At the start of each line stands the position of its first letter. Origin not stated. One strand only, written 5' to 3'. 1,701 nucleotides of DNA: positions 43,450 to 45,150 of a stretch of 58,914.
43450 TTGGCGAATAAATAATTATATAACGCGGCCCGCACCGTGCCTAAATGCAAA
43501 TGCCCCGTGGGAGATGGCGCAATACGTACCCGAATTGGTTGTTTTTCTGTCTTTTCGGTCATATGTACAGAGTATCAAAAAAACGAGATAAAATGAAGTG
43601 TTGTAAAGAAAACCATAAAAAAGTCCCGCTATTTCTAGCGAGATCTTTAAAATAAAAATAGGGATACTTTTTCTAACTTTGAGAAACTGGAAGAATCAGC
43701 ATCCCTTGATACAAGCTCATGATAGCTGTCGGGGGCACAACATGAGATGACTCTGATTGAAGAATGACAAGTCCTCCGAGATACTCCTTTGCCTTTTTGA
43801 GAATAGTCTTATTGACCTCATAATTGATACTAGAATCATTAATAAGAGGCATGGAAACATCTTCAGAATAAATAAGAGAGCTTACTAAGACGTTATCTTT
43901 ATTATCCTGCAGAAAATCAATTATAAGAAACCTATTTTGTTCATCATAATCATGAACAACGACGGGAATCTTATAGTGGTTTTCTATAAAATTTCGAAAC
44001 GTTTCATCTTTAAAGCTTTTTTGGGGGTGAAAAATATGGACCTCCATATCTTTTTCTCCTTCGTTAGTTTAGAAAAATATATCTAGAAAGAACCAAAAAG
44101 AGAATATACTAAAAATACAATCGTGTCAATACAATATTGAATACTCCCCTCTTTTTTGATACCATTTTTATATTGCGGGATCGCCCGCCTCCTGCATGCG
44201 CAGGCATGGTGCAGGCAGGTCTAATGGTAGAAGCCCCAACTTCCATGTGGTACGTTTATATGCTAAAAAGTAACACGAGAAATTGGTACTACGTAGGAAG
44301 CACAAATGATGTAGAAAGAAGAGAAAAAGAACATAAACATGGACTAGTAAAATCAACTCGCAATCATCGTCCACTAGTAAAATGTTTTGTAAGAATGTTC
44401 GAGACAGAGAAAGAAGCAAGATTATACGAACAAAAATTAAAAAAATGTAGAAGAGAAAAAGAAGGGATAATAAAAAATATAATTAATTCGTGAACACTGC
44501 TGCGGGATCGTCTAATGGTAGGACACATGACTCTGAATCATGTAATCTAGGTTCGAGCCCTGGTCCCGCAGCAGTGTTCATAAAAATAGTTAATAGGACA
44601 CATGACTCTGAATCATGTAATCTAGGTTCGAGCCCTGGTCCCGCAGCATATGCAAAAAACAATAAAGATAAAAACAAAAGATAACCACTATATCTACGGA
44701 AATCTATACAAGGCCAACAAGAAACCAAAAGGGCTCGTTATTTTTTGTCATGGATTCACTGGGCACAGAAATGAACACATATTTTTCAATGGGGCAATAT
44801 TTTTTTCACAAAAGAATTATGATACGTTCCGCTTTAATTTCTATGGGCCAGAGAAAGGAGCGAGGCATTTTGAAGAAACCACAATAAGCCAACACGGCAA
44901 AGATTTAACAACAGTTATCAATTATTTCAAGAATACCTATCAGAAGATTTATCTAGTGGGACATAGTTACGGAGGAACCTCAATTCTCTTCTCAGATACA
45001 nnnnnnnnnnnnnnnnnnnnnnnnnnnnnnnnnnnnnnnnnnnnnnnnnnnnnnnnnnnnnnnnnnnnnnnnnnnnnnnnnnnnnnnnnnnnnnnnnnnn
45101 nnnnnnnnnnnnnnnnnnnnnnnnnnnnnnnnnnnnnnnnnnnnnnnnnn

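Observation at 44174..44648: tRNA-Gln gene split around a 363-bp insert carrying a GIY-YIG gene and its own intact tRNA-Gln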

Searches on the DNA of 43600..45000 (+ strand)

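Call 5: search_rna_families(source=window, start=43600, end=45000, threshold=evalue, max_evalue=10, show_alignments=5)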
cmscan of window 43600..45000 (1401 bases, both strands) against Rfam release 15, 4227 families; matches with E-value up to 10: 19.
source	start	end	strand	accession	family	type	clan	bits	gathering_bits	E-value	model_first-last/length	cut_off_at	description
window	44501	44571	+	RF00005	tRNA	Gene; tRNA;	CL00001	60.9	29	2.2e-12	1-71/71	no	tRNA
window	44586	44639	+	RF00005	tRNA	Gene; tRNA;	CL00001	28.9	29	0.0014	7-64/71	no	tRNA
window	43609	43684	-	RF00242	ctRNA_pT181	Gene; antisense;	-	22.4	56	4.5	1-94/94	no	ctRNA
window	44490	44580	-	RF03681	mir-1295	Gene; miRNA;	-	21.7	100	0.36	1-78/78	no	mir-1295 microRNA precursor family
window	44899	44966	+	RF02107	DLEU2_3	Gene; lncRNA;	-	21.3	60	2.5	1-76/76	no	Deleted in lymphocytic leukemia 2 conserved region 3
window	44771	44829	-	RF03918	mir-4922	Gene; miRNA;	-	20.4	82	1.5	1-65/65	no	mir-4922 microRNA precursor family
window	44798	44840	+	RF00384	Pox_AX_element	Cis-reg;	-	18.9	60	4.6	1-62/62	no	Poxvirus AX element late mRNA cis-regulatory element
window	43822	43874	-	RF00533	snoMe18S-Gm1358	Gene; snRNA; snoRNA; CD-box;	-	18.4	50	2.9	1-79/79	no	Small nucleolar RNA Me18S-Gm1358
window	43918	43977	-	RF04103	mir-8356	Gene; miRNA;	-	18.3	70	2.5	1-65/65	no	mir-8356 microRNA precursor family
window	43863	43955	-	RF00145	snoZ105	Gene; snRNA; snoRNA; CD-box;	-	17.7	45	7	1-72/72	no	Small nucleolar RNA Z105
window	43767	43871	-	RF04328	snR107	Gene; snRNA; snoRNA; CD-box;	-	16.9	44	4.6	1-118/118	no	Fungal C/D box small nucleolar RNA 107 family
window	44488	44583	+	RF04128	MIR8562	Gene; miRNA;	-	16.7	211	3.2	1-242/242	no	MIR8562 microRNA precursor family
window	44487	44584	+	RF04207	MIR5048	Gene; miRNA;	-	15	160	0.84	1-356/356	no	MIR5048 microRNA precursor family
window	44745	44811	+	RF01209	snR76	Gene; snRNA; snoRNA; CD-box;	CL00071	15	55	9.1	1-101/101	no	Small nucleolar RNA snR76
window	43770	43829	-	RF01298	snoU25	Gene; snRNA; snoRNA; CD-box;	-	15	50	9.2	1-69/69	no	Small nucleolar RNA U25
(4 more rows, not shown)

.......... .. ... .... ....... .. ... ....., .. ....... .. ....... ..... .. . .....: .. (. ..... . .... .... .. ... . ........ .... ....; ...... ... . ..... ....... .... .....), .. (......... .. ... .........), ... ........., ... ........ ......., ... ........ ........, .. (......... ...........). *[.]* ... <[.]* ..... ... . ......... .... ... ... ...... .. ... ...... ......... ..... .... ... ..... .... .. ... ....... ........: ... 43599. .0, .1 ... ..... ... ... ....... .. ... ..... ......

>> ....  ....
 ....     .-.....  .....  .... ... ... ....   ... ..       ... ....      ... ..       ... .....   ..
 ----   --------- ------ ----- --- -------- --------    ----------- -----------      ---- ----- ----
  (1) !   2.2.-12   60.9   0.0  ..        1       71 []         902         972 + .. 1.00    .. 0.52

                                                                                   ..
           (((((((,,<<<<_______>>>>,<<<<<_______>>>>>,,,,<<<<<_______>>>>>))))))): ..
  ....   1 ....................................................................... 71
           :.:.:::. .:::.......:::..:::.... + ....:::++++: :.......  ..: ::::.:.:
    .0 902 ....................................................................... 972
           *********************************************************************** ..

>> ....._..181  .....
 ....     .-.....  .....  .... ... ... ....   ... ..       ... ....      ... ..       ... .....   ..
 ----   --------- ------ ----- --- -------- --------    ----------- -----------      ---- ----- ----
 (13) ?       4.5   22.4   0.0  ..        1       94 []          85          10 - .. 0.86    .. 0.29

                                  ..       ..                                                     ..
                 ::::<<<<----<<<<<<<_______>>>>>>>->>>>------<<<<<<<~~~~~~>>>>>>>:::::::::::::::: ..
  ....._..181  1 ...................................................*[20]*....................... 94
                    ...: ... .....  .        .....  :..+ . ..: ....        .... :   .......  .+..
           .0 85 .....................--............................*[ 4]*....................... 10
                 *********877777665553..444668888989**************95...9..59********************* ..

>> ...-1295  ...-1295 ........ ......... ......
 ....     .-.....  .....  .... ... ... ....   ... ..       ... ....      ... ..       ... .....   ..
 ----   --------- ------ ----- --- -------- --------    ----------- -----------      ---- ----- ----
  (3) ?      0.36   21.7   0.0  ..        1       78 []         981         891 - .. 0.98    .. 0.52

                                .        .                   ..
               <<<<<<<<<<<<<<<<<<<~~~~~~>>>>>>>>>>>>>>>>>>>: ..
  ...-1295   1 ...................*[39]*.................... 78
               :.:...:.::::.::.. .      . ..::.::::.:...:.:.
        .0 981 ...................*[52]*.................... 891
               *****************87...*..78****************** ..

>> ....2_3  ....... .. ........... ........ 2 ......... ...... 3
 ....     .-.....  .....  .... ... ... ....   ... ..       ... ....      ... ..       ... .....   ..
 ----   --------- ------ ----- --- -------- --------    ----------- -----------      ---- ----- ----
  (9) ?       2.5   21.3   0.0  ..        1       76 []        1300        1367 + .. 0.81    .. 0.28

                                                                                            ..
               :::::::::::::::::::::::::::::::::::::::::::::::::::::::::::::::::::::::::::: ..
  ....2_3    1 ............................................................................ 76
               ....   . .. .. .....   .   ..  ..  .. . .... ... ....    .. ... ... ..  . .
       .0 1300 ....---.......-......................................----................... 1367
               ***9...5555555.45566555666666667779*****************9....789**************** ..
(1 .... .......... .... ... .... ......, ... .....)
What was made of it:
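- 44501..44571 (+): Intact tRNA-Gln(CUG) carried inside the insert. CCA is not encoded. Rfam tRNA, 60.9 bits (call 5).
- Checked: Rfam's tRNA model scores 44501-44571 at 60.9 bits, E = 2e-12 (call 5). Rfam scores this piece at 28.9 bits, just under the tRNA threshold of 29 (call 5).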

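Call 39: search_rna_families(sources=[L007, L010, L022, L024, L026, L027, L030, L033, L038, L042, L048, L065, L070, L078, L083, L045, L063, L047, L039, L060], threshold=gathering)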
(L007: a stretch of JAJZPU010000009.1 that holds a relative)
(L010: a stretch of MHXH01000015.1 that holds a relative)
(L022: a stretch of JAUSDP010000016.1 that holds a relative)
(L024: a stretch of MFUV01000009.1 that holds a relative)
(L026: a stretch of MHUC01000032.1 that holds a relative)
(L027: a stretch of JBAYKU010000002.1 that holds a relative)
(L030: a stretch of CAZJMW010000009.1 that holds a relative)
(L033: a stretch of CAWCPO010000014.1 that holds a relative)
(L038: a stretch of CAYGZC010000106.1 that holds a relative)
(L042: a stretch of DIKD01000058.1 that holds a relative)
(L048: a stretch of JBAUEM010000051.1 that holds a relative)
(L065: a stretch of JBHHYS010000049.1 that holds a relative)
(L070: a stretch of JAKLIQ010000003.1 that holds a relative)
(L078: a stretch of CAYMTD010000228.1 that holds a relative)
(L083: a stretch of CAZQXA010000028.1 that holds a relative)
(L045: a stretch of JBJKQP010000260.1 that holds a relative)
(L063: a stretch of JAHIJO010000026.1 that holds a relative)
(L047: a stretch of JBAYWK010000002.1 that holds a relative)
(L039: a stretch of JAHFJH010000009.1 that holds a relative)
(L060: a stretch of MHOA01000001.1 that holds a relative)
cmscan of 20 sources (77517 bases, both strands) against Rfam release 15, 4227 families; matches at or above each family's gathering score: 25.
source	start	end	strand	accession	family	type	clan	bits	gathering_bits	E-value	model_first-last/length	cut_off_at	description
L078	1685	1783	+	RF00169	Bacteria_small_SRP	Gene;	CL00003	79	40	6e-16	1-97/97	no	Bacterial small signal recognition particle RNA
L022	2257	2327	+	RF00005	tRNA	Gene; tRNA;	CL00001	63.1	29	3e-11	1-71/71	no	tRNA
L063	1247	1331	+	RF00005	tRNA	Gene; tRNA;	CL00001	62.8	29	3.7e-11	1-71/71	no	tRNA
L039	2271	2342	+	RF00005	tRNA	Gene; tRNA;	CL00001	62.5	29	4.4e-11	1-71/71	no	tRNA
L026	2257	2327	+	RF00005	tRNA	Gene; tRNA;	CL00001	61.6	29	7.8e-11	1-71/71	no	tRNA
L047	2248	2330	+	RF00005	tRNA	Gene; tRNA;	CL00001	60.3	29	1.7e-10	1-71/71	no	tRNA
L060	2239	2322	+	RF00005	tRNA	Gene; tRNA;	CL00001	59.9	29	2.2e-10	1-71/71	no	tRNA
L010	2251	2321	+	RF00005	tRNA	Gene; tRNA;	CL00001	59.6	29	2.7e-10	1-71/71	no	tRNA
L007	2256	2326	+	RF00005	tRNA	Gene; tRNA;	CL00001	58.9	29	4.3e-10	1-71/71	no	tRNA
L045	1336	1422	+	RF00005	tRNA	Gene; tRNA;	CL00001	58.4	29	5.8e-10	1-71/71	no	tRNA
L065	1870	1960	+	RF00005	tRNA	Gene; tRNA;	CL00001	58.2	29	6.5e-10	1-71/71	no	tRNA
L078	629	714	+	RF00005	tRNA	Gene; tRNA;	CL00001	58.2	29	6.8e-10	1-71/71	no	tRNA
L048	1788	1872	+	RF00005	tRNA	Gene; tRNA;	CL00001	57.3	29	1.2e-09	1-71/71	no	tRNA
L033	1808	1894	+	RF00005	tRNA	Gene; tRNA;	CL00001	57.1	29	1.4e-09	1-71/71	no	tRNA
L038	1722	1811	+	RF00005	tRNA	Gene; tRNA;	CL00001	56.5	29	2e-09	1-71/71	no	tRNA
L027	2237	2308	+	RF00005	tRNA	Gene; tRNA;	CL00001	56.3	29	2.2e-09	1-71/71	no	tRNA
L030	1777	1865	+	RF00005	tRNA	Gene; tRNA;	CL00001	56.1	29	2.6e-09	1-71/71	no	tRNA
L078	790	879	+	RF00005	tRNA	Gene; tRNA;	CL00001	55.4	29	4e-09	1-71/71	no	tRNA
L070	2249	2336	+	RF00005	tRNA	Gene; tRNA;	CL00001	55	29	5e-09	1-71/71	no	tRNA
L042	1697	1785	+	RF00005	tRNA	Gene; tRNA;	CL00001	54.2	29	8.3e-09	1-71/71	no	tRNA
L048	1874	1959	+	RF00005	tRNA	Gene; tRNA;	CL00001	54.2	29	8.7e-09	1-71/71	no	tRNA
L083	54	141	+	RF00005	tRNA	Gene; tRNA;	CL00001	54.2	29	8.2e-09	1-71/71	no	tRNA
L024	2269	2339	+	RF00005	tRNA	Gene; tRNA;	CL00001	53.7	29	1.2e-08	1-71/71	no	tRNA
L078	1379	1568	+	RF00005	tRNA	Gene; tRNA;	CL00001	41.8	29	2.2e-05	1-71/71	no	tRNA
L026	2361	2431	+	RF00005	tRNA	Gene; tRNA;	CL00001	37.5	29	0.00033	1-71/71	no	tRNA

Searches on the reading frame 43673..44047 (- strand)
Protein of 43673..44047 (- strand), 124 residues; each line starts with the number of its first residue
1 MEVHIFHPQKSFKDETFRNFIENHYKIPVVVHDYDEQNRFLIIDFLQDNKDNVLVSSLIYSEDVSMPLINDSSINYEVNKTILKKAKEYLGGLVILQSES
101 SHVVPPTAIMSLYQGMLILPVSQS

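Call 6: search_protein_families(library=pfam, proteins=[window:43673-44047:-], max_evalue=0.01)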
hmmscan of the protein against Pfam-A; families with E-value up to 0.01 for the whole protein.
window:43673-44047:- (124 aa): 0 families

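Call 43: find_homologous_proteins(query=window:43676-44047:-, max_evalue=0.001)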
Query window:43676-44047:- (124 aa): 3 proteins with E <= 0.001 among 10 candidates.
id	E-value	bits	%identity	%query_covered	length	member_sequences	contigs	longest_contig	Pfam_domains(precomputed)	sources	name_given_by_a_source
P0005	5.1e-74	263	100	100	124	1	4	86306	-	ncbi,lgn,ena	-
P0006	2.0e-60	219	84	99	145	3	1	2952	-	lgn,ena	-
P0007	6.7e-40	153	61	98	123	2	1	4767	-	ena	-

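Call 44: find_encoding_contigs(protein=P0006, flank=3000, max_places=6)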
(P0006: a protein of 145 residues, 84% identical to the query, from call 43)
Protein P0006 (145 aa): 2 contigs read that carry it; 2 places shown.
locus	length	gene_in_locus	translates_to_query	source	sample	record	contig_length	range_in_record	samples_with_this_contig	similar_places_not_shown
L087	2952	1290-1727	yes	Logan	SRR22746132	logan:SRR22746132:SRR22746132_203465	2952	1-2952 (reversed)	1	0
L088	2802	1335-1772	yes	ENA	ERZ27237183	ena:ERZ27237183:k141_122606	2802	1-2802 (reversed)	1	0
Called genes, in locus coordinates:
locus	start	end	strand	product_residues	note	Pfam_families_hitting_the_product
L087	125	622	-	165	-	-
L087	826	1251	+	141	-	-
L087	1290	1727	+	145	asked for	-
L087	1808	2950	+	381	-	?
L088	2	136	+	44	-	?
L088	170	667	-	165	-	-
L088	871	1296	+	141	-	-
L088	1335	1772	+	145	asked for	-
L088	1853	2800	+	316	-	?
